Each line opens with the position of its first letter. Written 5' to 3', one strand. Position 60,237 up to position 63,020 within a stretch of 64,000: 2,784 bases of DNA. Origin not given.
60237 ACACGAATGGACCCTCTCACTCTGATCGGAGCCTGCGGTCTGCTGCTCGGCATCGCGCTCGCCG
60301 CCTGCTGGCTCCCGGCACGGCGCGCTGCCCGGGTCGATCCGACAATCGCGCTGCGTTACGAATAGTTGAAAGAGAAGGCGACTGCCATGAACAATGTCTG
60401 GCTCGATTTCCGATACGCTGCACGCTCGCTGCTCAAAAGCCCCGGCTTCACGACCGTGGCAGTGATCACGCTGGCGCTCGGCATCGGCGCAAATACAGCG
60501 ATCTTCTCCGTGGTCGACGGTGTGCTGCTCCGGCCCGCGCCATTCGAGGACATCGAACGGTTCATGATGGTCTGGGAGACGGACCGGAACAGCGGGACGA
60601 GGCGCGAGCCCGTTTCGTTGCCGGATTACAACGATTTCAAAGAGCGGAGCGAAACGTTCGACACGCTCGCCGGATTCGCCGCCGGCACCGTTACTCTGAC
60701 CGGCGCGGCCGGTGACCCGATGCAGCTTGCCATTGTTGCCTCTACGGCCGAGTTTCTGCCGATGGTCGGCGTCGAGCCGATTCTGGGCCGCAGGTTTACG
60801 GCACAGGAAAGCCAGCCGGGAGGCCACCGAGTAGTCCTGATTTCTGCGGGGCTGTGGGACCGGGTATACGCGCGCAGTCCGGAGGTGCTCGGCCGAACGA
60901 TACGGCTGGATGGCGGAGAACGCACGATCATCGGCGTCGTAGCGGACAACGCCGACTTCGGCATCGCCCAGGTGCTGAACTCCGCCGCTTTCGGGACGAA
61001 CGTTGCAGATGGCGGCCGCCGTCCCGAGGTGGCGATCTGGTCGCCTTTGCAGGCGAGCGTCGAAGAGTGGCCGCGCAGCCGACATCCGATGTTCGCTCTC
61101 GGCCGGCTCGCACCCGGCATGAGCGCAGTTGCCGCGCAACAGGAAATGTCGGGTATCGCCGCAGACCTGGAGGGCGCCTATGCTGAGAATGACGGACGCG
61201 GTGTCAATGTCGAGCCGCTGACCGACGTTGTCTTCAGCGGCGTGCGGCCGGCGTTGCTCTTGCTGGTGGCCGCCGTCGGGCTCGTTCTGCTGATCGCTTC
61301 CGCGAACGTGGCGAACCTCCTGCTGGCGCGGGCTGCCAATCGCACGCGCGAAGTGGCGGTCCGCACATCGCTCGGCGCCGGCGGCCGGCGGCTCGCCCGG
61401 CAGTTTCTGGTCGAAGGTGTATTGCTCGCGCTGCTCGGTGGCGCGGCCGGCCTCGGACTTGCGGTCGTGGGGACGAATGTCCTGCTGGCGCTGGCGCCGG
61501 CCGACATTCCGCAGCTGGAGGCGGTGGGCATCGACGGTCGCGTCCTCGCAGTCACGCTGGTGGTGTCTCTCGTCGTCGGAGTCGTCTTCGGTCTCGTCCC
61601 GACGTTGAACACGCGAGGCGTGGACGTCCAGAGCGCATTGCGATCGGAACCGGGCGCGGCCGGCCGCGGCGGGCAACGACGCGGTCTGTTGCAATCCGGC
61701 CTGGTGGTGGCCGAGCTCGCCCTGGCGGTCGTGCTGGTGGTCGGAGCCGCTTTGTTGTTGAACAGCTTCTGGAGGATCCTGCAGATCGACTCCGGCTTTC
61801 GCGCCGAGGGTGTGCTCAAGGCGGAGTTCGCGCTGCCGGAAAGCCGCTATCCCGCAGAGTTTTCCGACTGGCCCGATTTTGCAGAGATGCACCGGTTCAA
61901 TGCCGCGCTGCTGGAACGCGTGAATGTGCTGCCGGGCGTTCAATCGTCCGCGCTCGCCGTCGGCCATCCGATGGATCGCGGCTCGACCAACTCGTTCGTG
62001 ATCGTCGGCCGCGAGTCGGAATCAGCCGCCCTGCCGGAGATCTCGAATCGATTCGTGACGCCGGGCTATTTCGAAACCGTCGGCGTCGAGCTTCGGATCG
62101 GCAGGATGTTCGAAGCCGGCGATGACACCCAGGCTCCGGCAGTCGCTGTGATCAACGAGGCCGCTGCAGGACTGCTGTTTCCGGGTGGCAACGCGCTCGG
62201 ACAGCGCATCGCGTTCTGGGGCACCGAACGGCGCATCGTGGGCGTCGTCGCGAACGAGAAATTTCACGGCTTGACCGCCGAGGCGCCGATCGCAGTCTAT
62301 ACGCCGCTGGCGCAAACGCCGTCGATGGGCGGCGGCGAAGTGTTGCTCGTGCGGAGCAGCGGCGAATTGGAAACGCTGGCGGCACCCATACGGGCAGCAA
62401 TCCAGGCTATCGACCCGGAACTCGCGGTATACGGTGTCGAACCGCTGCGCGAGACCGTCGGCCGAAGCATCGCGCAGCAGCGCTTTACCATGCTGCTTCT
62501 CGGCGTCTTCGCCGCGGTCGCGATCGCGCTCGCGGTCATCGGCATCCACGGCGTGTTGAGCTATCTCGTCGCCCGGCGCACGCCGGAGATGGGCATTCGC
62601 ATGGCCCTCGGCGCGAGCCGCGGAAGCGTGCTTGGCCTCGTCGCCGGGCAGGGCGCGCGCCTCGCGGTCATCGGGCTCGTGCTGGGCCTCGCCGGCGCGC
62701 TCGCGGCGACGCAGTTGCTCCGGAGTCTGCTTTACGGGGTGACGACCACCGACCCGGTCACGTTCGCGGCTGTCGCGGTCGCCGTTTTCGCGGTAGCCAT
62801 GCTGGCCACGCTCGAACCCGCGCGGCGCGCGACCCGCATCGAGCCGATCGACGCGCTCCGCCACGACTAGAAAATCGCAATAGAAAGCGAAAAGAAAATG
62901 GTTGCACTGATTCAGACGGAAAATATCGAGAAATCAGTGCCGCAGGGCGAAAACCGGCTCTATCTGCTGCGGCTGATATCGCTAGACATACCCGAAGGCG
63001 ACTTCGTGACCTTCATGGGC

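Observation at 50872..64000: MacAB-like locus with four tandem duplicated FtsX permeases, two separate ATPases, one adaptor and sigma-54-type control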

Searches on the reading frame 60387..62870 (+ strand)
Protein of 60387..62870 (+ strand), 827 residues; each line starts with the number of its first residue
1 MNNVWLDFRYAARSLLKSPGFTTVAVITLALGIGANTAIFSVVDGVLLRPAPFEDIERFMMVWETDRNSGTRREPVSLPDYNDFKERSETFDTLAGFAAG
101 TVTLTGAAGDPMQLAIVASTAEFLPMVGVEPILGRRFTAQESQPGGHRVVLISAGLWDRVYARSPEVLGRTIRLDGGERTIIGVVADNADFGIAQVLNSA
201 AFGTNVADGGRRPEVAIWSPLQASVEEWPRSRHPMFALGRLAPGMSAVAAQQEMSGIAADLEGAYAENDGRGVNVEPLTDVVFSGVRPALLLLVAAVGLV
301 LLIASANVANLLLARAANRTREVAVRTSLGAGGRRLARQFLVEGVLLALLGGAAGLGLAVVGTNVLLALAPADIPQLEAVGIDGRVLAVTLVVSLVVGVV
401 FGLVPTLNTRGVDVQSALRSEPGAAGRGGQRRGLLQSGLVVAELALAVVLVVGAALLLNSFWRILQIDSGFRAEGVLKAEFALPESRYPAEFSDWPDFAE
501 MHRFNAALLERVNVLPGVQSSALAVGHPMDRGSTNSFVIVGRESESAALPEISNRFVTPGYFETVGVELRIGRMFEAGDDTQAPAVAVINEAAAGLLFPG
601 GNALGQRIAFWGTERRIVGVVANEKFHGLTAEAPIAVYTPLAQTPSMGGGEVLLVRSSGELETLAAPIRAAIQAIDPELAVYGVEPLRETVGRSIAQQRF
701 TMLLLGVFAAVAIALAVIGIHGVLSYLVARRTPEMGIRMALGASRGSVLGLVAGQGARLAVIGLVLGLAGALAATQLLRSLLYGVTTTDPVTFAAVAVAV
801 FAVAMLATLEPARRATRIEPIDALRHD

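Call 5: search_protein_families(library=pfam, proteins=[window:60387-62870:+], max_evalue=0.01)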
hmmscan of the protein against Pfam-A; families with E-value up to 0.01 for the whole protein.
window:60387-62870:+ (827 aa): 2 families
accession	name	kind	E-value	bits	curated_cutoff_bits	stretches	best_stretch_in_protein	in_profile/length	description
PF12704.14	MacB_PCD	-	3.6e-31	109.5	27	2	22-254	1-204/207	MacB-like periplasmic core domain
PF02687.27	FtsX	-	2.2e-25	89.5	25.5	2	707-820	2-120/120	FtsX-like permease C-terminal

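Call 6: search_protein_families(library=ncbifam, proteins=[window:60387-62870:+], max_evalue=0.001)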
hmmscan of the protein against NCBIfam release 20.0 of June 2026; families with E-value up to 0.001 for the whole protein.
window:60387-62870:+ (827 aa): 5 families
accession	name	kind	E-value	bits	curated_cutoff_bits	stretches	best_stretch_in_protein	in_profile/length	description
TIGR03434.1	ADOP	subfamily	8.9e-258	857.5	622.3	1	5-827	2-803/803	ADOP family duplicated permease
NF007826.0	PRK10535.1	equivalog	1.1e-23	83.4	966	2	291-418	525-645/648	macrolide ABC transporter ATP-binding protein/permease MacB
TIGR02212.1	lolCE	equivalog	1.6e-07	30.6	362.45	0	707-826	271-410/411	lipoprotein-releasing ABC transporter permease subunit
NF008076.0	PRK10814.1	exception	2.2e-06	26.9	473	1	698-826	260-398/399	lipoprotein-releasing ABC transporter permease subunit LolC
NF041854.1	ABC_perm_YbbP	equivalog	5.5e-06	24.6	999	0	661-827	203-371/806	putative ABC transporter permease subunit YbbP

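Call 13: find_encoding_contigs(protein=window:60387-62870:+, flank=10000, max_places=4)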
Protein window:60387-62870:+ (827 aa): no gene with exactly this product is on record in the collection.

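Call 50: search_solved_structures(query=window:60387-62870:+, max_evalue=0.001)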
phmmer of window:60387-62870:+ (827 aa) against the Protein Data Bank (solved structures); distinct sequences matched with E-value up to 0.001: 9.
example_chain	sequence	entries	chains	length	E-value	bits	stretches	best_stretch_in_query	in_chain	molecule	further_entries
5lil_A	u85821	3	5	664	3.9e-18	68.3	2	276-413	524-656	Macrolide export ATP-binding/permease protein MacB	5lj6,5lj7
5gko_A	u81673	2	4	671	1.4e-13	53.3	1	557-825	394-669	Macrolide export ATP-binding/permease protein MacB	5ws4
5nik_J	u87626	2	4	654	3.4e-12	48.7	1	240-420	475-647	Macrolide export ATP-binding/permease protein MacB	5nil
5xu1_M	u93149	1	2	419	4.2e-12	48.4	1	292-420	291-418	ABC transporter permeae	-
7arh_C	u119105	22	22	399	2.9e-07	32.4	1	690-827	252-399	Lipoprotein-releasing ABC transporter permease subunit LolC | Lipo-releasing system transmembrane protein lolC | Lipoprotein-releasing system transmembrane prot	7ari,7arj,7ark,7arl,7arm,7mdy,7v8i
3ftj_A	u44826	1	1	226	6.7e-07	31.2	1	533-644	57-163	Macrolide export ATP-binding/permease protein macB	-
7mdx_A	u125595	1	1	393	5e-05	25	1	690-821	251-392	Lipoprotein-releasing system transmembrane protein LolC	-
9o9x_C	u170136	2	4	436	0.00043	21.9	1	704-826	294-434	ABC transporter permease YtrF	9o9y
9w37_A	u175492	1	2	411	0.0007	21.2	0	290-368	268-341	LolF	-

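Call 54: find_homologous_proteins(query=window:60387-62870:+, max_evalue=1e-20)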
Query window:60387-62870:+ (827 aa): 7998 proteins with E <= 1e-20 among 8000 candidates; the best 120 are listed.
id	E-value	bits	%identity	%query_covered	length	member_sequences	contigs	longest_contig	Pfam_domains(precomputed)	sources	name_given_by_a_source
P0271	0.0e+0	1749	100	100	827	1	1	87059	PF02687.28,PF12704.15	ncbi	ncbi:MAG: ABC transporter permease [Gammaproteobacteria bacterium]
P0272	0.0e+0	1448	82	100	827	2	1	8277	PF02687.28,PF12704.15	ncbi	-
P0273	0.0e+0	1388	79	100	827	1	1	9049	PF02687.28,PF12704.15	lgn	-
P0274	0.0e+0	1323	75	100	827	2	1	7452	PF02687.28,PF12704.15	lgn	-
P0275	0.0e+0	1312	75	100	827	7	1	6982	PF02687.28,PF12704.15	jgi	jgi:putative ABC transport system permease protein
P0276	0.0e+0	1310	74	100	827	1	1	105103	PF02687.28,PF12704.15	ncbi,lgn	ncbi:MAG: ABC transporter permease [Woeseia sp.]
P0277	0.0e+0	1306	75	99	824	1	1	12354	PF02687.28,PF12704.15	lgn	-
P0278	0.0e+0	1297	76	99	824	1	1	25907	PF02687.28,PF12704.15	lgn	-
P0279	0.0e+0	1294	76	100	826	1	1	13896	PF02687.28,PF12704.15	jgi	jgi:predicted permease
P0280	0.0e+0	1291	74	100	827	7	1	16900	PF02687.28,PF12704.15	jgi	jgi:putative ABC transport system permease protein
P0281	0.0e+0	1286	73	100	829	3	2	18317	PF02687.28,PF12704.15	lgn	-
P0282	0.0e+0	1271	74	100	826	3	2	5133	PF02687.28,PF12704.15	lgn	-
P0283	0.0e+0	1269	74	100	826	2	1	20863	PF02687.28,PF12704.15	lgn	-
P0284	0.0e+0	1267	74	100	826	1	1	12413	PF02687.28,PF12704.15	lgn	-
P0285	0.0e+0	1261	73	100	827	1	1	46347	PF02687.28,PF12704.15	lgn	-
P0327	2.3e-285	967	58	100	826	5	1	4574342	PF02687.28,PF12704.15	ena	-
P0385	2.0e-275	934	57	100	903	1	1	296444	PF02687.28,PF12704.15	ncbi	ncbi:MAG: ADOP family duplicated permease [Vicinamibacterales bacterium]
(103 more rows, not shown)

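Call 55: find_encoding_contigs(protein=P0327, flank=10000, max_places=1)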
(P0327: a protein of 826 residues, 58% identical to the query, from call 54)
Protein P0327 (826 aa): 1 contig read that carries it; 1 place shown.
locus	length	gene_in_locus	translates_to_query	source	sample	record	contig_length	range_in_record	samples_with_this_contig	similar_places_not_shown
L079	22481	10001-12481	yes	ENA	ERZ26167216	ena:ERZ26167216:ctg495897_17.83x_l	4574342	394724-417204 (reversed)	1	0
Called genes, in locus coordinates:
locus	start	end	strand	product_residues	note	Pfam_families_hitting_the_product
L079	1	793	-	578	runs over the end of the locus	PF00749:tRNA-synt_1c, PF03950:tRNA-synt_1c_C, PF20974:tRNA-synt_1c_C2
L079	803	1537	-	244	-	PF23023:Anti-Pycsar_Apyc1, PF00753:Lactamase_B, PF12706:Lactamase_B_2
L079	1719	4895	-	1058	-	PF00873:ACR_tran, PF03176:MMPL (weak)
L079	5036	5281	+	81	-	-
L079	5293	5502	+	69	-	-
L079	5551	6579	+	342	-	-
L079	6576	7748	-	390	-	PF04389:Peptidase_M28, PF01546:Peptidase_M20, PF07687:M20_dimer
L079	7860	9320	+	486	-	PF01546:Peptidase_M20, PF07687:M20_dimer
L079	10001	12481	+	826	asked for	PF12704:MacB_PCD, PF02687:FtsX, PF12704:MacB_PCD, PF02687:FtsX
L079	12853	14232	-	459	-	PF13701:DDE_Tnp_1_4, PF01609:DDE_Tnp_1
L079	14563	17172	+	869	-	PF00246:Peptidase_M14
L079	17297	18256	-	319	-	PF00288:GHMP_kinases_N, PF08544:GHMP_kinases_C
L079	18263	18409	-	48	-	-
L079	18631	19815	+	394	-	PF00155:Aminotran_1_2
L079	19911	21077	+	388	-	PF00155:Aminotran_1_2, PF12897:Asp_aminotransf (weak)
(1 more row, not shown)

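Call 56: find_encoding_contigs(protein=P0385, flank=10000, max_places=1)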
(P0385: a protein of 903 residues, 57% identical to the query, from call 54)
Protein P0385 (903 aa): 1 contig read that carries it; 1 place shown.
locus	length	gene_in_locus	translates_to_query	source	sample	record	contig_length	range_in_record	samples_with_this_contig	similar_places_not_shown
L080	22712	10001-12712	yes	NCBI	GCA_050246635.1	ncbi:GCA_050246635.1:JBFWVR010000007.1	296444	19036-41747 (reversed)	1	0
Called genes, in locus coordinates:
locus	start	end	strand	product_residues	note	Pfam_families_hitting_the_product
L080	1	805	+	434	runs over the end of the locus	PF12679:ABC2_membrane_2, PF12698:ABC2_membrane_3, PF01061:ABC2_membrane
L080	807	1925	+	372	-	PF12679:ABC2_membrane_2, PF12698:ABC2_membrane_3, PF01061:ABC2_membrane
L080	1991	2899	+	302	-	PF13424:TPR_12 (faint), PF00515:TPR_1 (faint), PF07719:TPR_2 (faint), PF13181:TPR_8 (faint), PF13432:TPR_16, PF14559:TPR_19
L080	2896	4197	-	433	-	PF11700:ATG22, PF07690:MFS_1, PF13347:MFS_2, PF07690:MFS_1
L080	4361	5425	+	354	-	PF02661:Fic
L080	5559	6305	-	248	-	PF13349:DUF4097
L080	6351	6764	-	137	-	PF13474:SnoaL_3 (weak), PF14534:DUF4440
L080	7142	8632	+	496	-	PF01425:Amidase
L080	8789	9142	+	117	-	PF18029:Glyoxalase_6 (weak)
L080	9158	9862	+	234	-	PF08279:HTH_11, PF13280:WYL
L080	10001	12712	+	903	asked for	PF12704:MacB_PCD, PF02687:FtsX, PF12704:MacB_PCD, PF02687:FtsX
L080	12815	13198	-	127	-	-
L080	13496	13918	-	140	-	PF01641:SelR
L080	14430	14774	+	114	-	PF03551:PadR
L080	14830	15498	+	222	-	PF00160:Pro_isomerase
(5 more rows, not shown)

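Call 66: predict_structure(alignment_id=A1)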
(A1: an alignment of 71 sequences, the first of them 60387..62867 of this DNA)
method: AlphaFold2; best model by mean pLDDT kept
length: 827 residues; sequences in the alignment: 71
mean_pLDDT: 83.0   pTM: 0.75
mean pLDDT of the five models: 83.0, 78.8, 77.8, 77.0, 75.7
residues with pLDDT >= 90: 314; 70-90: 403; 50-70: 78; < 50: 32
segments of 3 or more residues with pLDDT < 50: 205-212, 411-431, 825-827
pLDDT, mean of each block of 10 residues (from residue 1): 74 81 85 81 68 79 87 91 96 93 75 88 91 94 93 91 92 89 89 80 50 77 92 91 95 97 92 93 73 74 78 73 69 76 84 85 81 56 70 75 63 45 37 63 87 87 81 93 87 88 96 95 90 82 83 92 95 94 96 92 93 94 85 90 89 93 92 91 88 73 78 84 77 75 83 86 92 85 84 92 87 73 49
secondary structure, 60 per line:
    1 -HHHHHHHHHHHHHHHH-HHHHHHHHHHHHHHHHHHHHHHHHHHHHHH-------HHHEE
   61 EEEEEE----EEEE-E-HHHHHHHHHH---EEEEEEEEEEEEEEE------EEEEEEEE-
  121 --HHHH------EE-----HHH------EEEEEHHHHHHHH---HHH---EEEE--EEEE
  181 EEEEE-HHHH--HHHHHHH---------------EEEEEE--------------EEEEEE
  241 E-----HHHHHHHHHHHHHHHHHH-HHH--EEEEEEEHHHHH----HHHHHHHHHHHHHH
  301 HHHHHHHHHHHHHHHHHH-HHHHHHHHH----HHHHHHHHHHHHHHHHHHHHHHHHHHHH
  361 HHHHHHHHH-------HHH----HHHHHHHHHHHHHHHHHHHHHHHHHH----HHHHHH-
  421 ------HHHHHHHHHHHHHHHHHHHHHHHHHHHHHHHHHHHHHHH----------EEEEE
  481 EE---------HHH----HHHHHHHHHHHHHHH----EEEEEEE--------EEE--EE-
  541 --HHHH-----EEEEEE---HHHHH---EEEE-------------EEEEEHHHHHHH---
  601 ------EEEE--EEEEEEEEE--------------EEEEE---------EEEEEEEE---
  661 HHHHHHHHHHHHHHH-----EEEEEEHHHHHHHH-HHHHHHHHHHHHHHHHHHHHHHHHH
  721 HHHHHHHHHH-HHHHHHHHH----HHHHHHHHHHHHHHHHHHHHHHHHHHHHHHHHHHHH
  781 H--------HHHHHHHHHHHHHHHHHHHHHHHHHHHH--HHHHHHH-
elements in order (helices of 4 or more, strands of 3 or more residues): H2-17 H19-48 E59-66 E71-74 H78-87 E91-105 E112-119 H123-126 E149-153 H154-161 E171-174 E177-185 H187-190 H193-199 E215-220 E235-241 H247-264 E271-277 H278-282 H287-318 H320-328 H333-369 H384-409 H414-419 H427-465 E476-482 H499-513 E518-524 E533-535 H543-546 E552-557 H561-565 E569-572 E586-590 H591-597 E607-610 E613-621 E636-640 E650-657 H661-675 E681-686 H687-694 H696-730 H732-740 H745-781 H790-817 H820-826

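Call 68: fold_search(model_id=the predicted structure, library=pdb)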
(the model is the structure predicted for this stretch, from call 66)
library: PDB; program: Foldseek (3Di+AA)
matches with E <= 10: 245; with E <= 0.001: 160
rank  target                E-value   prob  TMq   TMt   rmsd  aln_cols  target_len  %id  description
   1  9ge6_A                3.9e-19  1.00  0.43  0.44  17.7       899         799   14  Structure of E. coli YbbAP (released 2025-05-28)
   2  9ge7_A                1.3e-15  1.00  0.37  0.38  19.7       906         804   15  Structure of E. coli YbbAP with bound ATP analogue (released 2025-05-28)
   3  5gko_A                5.0e-14  1.00  0.38  0.47   5.9       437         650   16  Crystal structure of tripartite-type ABC transporter, MacB from Acinetobacter baumannii (released 2017-11-15)
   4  5lil_A                1.3e-13  1.00  0.26  0.34  10.8       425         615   16  Structure of Aggregatibacter actinomycetemcomitans MacB bound to ATPyS (P21) (released 2017-11-15)
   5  5lil_B                7.5e-13  1.00  0.24  0.30  10.9       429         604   14  Structure of Aggregatibacter actinomycetemcomitans MacB bound to ATPyS (P21) (released 2017-11-15)
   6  5lj6                  8.2e-13  1.00  0.26  0.34   9.9       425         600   16  Structure of Aggregatibacter actinomycetemcomitans MacB bound to ATPyS (P6522) (released 2017-11-15)
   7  5lj7_B                1.2e-12  1.00  0.24  0.31  10.6       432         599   14  Structure of Aggregatibacter actinomycetemcomitans MacB bound to ATP (P21) (released 2017-11-15)
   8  5nik_J                3.0e-12  1.00  0.32  0.40   8.0       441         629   18  Structure of the MacAB-TolC ABC-type tripartite multidrug efflux pump (released 2017-05-24)
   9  5xu1_M                3.5e-12  1.00  0.30  0.55   7.9       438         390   18  Structure of a non-canonical ABC transporter from Streptococcus pneumoniae R6 (released 2018-01-24)
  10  5lj7_A                4.0e-11  1.00  0.25  0.34  10.3       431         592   14  Structure of Aggregatibacter actinomycetemcomitans MacB bound to ATP (P21) (released 2017-11-15)
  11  5xu1_S                2.3e-10  1.00  0.27  0.46   9.5       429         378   19  Structure of a non-canonical ABC transporter from Streptococcus pneumoniae R6 (released 2018-01-24)
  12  9xro_E                4.1e-09  1.00  0.28  0.51   9.0       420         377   12  LolCDE in complex with SMT-738_3 (released 2026-03-18)
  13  9rlc_E                5.4e-09  1.00  0.30  0.51   8.0       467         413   12  LolCDE complex with Lpp lipoprotein (released 2026-01-21)
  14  9rld_E                5.6e-09  1.00  0.28  0.48   8.3       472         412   12  LolCDE complex with Lpp lipoprotein (released 2026-01-21)
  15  9rld_C                2.8e-08  1.00  0.23  0.43  11.7       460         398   14  LolCDE complex with Lpp lipoprotein (released 2026-01-21)
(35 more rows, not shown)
